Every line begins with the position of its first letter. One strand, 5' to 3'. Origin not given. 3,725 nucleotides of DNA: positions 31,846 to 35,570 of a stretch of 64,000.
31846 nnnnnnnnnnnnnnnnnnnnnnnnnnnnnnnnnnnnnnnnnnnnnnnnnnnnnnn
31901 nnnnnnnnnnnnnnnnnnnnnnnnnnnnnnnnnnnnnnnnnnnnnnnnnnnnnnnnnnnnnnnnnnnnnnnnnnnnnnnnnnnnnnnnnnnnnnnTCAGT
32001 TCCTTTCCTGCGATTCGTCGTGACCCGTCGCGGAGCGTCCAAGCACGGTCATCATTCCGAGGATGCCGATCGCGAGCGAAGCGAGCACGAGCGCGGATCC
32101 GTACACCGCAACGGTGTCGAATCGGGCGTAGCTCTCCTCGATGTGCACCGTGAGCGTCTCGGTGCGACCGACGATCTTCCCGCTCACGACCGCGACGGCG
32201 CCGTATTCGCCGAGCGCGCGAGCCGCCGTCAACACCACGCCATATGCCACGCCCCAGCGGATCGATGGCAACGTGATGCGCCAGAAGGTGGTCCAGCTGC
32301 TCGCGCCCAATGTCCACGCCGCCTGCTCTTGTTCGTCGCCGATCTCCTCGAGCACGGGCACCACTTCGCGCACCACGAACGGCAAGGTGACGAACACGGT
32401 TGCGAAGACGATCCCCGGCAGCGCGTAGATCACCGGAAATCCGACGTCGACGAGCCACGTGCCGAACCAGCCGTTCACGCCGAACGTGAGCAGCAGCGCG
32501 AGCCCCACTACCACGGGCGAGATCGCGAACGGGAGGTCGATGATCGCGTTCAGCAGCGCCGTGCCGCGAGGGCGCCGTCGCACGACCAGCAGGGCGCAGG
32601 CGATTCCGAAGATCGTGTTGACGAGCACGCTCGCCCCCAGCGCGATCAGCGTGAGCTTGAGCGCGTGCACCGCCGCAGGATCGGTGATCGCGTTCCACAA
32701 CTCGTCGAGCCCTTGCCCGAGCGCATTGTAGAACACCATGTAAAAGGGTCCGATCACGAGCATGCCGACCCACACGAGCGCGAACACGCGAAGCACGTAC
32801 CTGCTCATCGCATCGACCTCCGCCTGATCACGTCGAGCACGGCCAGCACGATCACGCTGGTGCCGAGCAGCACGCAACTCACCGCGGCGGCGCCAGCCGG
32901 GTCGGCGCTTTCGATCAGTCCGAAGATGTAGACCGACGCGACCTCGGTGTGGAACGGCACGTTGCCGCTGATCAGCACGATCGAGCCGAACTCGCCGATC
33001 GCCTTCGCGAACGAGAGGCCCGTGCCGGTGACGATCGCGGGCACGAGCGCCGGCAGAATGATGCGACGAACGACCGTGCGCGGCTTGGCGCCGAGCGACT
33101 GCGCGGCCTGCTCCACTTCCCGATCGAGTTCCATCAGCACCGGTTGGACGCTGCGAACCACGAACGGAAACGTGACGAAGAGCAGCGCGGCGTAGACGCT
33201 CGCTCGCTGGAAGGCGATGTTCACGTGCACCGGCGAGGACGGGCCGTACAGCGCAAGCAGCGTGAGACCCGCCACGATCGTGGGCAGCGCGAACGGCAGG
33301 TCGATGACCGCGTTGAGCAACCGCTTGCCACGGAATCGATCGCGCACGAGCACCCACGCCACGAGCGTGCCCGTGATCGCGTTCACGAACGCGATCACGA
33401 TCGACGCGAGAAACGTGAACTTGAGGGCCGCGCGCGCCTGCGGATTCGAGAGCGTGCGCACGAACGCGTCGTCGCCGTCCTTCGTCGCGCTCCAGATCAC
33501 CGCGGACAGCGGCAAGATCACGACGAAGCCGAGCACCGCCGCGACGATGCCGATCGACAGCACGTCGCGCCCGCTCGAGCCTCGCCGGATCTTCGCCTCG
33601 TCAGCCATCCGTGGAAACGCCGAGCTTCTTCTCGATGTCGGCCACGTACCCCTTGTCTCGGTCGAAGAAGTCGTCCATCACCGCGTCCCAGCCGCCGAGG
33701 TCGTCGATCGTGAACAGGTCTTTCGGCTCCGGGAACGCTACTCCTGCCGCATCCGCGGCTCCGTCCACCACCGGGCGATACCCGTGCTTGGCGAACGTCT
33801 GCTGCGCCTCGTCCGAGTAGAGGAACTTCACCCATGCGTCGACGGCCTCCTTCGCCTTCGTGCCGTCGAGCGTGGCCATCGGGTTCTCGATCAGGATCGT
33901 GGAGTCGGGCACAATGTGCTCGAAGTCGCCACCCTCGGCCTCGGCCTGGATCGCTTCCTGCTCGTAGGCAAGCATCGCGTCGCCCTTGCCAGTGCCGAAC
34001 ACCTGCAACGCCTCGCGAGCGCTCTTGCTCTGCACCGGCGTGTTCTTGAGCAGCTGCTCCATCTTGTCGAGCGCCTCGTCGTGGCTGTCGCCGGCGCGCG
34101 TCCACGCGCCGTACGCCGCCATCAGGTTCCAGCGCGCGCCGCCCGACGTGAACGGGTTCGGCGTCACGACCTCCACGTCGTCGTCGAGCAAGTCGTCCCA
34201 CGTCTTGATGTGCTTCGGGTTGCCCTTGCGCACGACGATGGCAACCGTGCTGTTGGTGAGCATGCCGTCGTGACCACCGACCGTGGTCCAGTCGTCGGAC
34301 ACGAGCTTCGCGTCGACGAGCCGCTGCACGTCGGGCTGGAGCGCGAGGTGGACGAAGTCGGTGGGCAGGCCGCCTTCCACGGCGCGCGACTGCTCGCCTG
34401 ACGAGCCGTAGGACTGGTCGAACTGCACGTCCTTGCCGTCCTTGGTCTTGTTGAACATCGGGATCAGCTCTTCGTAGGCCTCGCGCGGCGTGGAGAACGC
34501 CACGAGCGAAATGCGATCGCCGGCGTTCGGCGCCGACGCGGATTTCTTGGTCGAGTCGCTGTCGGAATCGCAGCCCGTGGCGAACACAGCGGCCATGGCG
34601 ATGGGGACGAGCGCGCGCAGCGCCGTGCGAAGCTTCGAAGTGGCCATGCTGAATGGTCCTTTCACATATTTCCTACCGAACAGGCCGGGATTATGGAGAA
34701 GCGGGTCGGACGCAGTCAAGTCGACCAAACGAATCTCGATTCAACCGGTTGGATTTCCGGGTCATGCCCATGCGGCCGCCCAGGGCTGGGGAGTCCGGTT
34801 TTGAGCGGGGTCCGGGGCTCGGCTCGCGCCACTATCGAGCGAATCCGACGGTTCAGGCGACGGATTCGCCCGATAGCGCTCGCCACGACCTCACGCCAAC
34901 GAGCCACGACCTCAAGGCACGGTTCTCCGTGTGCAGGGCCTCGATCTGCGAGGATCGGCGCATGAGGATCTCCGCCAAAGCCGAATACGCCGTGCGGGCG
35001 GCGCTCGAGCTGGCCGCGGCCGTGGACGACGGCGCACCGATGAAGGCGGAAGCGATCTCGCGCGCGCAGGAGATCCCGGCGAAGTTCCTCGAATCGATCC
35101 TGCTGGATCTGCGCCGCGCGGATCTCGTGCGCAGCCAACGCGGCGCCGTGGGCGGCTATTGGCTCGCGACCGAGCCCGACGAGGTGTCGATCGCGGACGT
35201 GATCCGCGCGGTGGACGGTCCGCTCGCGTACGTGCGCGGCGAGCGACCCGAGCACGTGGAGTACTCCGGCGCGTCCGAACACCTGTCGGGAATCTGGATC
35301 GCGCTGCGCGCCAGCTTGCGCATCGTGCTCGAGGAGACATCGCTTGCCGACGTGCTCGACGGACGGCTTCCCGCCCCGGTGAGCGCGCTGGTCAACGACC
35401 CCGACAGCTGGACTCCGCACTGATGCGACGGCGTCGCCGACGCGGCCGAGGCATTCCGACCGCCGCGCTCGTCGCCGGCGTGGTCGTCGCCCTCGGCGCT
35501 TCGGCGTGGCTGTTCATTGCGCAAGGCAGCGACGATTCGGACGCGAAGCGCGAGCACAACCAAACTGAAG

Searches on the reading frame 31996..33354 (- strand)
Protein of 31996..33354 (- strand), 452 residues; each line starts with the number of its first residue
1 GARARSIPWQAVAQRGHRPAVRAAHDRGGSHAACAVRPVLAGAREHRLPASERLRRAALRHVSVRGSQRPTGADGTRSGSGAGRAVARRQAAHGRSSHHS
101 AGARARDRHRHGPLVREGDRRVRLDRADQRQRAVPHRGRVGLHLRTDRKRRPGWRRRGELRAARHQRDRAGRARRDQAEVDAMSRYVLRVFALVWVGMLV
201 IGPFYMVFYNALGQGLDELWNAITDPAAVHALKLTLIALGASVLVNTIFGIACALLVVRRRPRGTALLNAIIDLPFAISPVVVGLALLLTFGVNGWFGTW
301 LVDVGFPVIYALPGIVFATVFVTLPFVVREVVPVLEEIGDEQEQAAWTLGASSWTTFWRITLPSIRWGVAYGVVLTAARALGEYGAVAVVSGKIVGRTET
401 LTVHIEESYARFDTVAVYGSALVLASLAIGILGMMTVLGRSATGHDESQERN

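Call 55: search_protein_families(library=pfam, proteins=[window:31996-33354:-], max_evalue=0.001)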
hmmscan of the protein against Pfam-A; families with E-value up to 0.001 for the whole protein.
window:31996-33354:- (452 aa): 1 family
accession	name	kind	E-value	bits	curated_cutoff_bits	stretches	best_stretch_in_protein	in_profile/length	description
PF00528.27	BPD_transp_1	-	6.8e-13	49.2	26.4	1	247-435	2-175/184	Binding-protein-dependent transport system inner membrane component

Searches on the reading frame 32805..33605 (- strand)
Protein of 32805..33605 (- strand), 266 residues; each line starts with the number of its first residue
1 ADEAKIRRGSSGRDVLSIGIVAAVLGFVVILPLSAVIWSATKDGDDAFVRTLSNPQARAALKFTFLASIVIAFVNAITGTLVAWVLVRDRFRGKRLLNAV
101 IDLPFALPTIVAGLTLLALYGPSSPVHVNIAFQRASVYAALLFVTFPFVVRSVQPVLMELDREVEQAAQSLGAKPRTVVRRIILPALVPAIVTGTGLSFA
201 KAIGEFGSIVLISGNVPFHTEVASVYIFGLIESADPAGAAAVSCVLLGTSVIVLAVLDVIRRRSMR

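Call 55: search_protein_families(library=pfam, proteins=[window:32805-33605:-], max_evalue=0.001)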
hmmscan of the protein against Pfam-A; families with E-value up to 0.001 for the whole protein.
window:32805-33605:- (266 aa): 1 family
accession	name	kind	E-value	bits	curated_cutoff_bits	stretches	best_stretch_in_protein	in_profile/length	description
PF00528.27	BPD_transp_1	-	7.1e-18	65.4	26.4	1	78-263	4-181/184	Binding-protein-dependent transport system inner membrane component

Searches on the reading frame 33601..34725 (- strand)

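Call 55: search_protein_families(library=pfam, proteins=[window:33601-34725:-], max_evalue=0.001)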
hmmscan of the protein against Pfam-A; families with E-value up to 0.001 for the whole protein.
window:33601-34725:- (374 aa): 4 families
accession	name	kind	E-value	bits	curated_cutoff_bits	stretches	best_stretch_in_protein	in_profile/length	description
PF13531.11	SBP_bac_11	-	2e-43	149.2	25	1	75-317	4-227/227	Bacterial extracellular solute-binding protein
PF01547.30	SBP_bac_1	-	5.1e-20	73.1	26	1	81-309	5-307/307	Bacterial extracellular solute-binding protein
PF13416.11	SBP_bac_8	-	1.9e-18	67.7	27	1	83-329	20-271/279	Bacterial extracellular solute-binding protein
PF13343.11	SBP_bac_6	-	7.3e-09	35.9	24.6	1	174-333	81-228/245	Bacterial extracellular solute-binding protein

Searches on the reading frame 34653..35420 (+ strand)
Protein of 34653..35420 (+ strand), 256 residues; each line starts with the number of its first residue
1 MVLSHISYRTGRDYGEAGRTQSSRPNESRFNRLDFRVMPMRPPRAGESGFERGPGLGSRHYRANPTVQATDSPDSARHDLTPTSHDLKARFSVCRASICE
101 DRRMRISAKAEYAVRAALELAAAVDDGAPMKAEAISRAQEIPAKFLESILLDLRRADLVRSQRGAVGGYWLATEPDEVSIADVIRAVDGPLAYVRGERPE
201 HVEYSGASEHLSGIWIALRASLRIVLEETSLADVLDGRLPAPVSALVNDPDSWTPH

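Call 55: search_protein_families(library=pfam, proteins=[window:34653-35420:+], max_evalue=0.001)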
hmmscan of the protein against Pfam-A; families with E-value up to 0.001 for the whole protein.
window:34653-35420:+ (256 aa): 1 family
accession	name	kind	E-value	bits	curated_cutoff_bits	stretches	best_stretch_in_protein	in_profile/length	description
PF02082.26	Rrf2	-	1.6e-31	109.7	30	1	106-236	1-131/132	Iron-dependent Transcriptional regulator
